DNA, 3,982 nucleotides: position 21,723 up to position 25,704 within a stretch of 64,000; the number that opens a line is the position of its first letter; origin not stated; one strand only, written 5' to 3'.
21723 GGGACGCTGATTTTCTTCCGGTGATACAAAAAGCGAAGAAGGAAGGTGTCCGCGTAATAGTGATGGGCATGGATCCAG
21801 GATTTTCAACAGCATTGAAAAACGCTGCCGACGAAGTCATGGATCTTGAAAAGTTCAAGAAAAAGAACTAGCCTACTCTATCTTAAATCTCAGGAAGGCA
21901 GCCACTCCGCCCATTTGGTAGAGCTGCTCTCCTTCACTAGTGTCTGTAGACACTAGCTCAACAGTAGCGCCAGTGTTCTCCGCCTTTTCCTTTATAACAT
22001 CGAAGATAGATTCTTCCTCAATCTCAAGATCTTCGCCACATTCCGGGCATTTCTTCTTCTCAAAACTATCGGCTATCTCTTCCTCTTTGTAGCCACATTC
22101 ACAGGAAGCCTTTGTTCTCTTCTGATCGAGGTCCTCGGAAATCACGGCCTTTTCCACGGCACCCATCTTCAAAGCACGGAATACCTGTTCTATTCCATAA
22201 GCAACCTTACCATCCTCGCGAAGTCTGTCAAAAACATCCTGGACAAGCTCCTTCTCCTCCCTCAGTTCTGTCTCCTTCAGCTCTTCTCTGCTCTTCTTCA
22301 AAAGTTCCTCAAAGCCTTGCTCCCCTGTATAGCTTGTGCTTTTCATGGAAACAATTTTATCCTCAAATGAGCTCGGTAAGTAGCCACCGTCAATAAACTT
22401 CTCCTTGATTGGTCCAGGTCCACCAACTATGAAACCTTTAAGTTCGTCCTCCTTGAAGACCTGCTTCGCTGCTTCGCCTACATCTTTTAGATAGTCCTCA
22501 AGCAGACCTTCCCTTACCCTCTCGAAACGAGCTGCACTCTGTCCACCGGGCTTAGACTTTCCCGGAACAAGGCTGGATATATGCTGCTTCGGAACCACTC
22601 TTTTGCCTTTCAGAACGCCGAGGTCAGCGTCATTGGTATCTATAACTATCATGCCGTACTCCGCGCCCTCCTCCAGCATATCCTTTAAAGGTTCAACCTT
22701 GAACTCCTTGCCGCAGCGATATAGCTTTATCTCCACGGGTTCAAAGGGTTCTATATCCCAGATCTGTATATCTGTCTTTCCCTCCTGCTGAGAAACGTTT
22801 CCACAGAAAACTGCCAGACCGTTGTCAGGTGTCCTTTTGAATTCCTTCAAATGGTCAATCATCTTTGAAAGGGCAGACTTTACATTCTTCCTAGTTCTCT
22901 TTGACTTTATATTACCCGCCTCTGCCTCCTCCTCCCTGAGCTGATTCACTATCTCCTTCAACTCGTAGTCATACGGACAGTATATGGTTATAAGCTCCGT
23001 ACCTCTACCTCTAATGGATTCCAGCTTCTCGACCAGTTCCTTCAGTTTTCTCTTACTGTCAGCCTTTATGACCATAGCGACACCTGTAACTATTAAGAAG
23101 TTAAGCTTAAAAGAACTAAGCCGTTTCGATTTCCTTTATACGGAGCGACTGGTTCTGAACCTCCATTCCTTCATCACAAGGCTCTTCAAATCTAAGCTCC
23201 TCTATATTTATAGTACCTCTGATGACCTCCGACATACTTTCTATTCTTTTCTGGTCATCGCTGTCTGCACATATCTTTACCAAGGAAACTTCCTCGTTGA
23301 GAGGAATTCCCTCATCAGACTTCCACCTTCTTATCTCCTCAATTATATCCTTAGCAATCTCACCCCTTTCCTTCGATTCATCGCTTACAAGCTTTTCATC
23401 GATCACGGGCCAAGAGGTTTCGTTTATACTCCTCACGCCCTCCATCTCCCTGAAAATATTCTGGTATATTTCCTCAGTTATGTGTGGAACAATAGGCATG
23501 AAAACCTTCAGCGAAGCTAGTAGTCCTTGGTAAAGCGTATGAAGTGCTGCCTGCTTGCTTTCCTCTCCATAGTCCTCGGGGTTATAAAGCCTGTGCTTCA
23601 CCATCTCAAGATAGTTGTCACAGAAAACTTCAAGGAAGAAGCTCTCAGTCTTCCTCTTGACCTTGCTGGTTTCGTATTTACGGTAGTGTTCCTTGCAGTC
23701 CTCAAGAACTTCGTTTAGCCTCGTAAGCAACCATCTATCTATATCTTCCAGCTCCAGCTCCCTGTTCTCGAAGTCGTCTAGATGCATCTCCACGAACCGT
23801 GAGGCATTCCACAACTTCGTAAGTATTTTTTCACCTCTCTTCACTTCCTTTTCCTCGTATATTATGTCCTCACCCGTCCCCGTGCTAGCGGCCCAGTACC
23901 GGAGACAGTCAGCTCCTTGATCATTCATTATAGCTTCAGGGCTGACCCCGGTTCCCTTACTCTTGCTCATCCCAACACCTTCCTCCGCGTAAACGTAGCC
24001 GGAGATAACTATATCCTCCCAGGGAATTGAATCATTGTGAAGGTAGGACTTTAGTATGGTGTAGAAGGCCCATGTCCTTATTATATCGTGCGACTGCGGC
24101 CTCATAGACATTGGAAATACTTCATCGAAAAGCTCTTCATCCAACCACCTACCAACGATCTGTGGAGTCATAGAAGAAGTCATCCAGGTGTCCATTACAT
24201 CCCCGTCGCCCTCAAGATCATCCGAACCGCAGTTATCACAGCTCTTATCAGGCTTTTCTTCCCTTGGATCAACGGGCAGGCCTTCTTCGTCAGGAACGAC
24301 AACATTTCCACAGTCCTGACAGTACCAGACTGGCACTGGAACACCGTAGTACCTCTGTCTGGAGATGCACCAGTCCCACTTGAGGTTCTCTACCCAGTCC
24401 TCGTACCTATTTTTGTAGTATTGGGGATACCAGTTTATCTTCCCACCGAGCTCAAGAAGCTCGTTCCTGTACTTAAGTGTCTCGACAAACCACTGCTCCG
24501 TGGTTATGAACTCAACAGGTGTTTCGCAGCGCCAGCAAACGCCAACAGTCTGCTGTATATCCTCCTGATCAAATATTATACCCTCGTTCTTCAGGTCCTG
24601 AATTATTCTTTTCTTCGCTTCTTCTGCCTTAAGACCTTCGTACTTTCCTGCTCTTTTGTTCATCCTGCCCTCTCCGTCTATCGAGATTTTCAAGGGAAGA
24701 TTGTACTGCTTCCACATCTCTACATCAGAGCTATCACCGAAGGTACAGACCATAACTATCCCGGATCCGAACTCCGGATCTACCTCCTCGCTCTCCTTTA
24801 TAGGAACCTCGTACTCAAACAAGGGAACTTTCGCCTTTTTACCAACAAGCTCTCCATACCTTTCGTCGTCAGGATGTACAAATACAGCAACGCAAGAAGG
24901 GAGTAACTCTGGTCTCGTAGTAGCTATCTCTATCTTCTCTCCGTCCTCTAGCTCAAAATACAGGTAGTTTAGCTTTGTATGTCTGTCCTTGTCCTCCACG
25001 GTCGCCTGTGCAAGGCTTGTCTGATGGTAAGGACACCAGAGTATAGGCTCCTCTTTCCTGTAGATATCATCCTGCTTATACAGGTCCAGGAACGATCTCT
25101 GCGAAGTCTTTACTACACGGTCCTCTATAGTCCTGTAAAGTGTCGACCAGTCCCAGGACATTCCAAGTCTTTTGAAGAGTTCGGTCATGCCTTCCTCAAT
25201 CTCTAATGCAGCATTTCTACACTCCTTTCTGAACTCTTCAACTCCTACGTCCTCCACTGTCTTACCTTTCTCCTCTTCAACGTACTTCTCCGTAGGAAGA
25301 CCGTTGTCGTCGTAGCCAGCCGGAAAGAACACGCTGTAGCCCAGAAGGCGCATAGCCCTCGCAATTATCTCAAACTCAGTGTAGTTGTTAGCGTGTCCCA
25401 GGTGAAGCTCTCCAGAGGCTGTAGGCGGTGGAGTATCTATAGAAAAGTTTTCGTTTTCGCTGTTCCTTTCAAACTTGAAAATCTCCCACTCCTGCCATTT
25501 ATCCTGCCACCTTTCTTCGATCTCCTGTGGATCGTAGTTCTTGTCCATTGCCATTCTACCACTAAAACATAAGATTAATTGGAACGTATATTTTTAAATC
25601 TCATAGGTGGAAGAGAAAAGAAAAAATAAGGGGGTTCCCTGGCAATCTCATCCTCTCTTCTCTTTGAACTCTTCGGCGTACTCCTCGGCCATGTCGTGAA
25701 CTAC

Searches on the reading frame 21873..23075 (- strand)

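Call 17: search_protein_families(library=pfam, proteins=[window:21873-23075:-], max_evalue=0.001)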
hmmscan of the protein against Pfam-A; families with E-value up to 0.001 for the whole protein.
window:21873-23075:- (400 aa): 5 families
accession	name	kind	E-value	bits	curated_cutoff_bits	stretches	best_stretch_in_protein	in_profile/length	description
PF03464.20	eRF1_2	-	2.1e-33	115.9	27.1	1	139-268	1-133/133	eRF1 domain 2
PF03465.20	eRF1_3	-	6.8e-25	88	25.8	1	272-399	2-106/106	eRF1 domain 3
PF03463.20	eRF1_1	-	5e-18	65.7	23.8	1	14-134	3-123/123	eRF1 domain 1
PF18854.6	baeRF_family10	-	5.6e-13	49.8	27.1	1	127-229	3-109/143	Bacterial archaeo-eukaryotic release factor family 10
PF18859.6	acVLRF1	-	5e-10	40.1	27.1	1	145-219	7-81/130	Actinobacteria/chloroflexi VLRF1 release factor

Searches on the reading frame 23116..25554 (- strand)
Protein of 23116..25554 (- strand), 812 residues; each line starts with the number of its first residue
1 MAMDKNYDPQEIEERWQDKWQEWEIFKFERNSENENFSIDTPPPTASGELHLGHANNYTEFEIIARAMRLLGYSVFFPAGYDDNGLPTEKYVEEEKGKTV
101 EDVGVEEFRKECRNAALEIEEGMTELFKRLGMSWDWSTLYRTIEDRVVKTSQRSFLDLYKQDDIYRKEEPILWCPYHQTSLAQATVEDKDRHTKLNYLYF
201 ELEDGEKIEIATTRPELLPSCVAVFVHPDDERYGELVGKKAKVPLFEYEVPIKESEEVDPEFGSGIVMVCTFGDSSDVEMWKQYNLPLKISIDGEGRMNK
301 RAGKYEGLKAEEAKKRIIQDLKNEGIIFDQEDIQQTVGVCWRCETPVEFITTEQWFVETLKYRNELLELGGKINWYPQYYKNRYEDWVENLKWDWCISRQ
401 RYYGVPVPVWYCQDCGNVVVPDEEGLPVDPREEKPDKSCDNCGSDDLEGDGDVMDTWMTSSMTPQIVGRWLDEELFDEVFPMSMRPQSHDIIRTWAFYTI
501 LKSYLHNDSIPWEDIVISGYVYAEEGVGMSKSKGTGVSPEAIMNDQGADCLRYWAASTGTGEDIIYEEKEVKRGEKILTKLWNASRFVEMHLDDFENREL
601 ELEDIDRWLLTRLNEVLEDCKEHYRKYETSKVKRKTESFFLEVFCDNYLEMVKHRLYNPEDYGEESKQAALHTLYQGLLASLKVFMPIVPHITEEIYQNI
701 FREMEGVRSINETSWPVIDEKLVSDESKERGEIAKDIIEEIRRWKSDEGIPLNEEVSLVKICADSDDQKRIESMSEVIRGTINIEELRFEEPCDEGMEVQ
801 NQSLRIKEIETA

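Call 17: search_protein_families(library=pfam, proteins=[window:23116-25554:-], max_evalue=0.001)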
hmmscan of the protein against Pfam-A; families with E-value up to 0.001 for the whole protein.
window:23116-25554:- (812 aa): 4 families
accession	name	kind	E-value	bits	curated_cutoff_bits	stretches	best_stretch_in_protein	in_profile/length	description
PF00133.28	tRNA-synt_1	-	3.4e-90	303.2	22.7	1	16-564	2-411/414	tRNA synthetases class I (I, L, M and V)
PF08264.19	Anticodon_1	-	2.3e-34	118.8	25.1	1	606-758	1-146/148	Anticodon-binding domain of tRNA ligase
PF09334.17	tRNA-synt_1g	-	4.2e-24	85.5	20.1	2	39-187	3-136/391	tRNA synthetases class I (M)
PF13603.12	tRNA-synt_1_2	-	6.4e-06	26.2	25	1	230-300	78-148/185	Leucyl-tRNA synthetase, editing domain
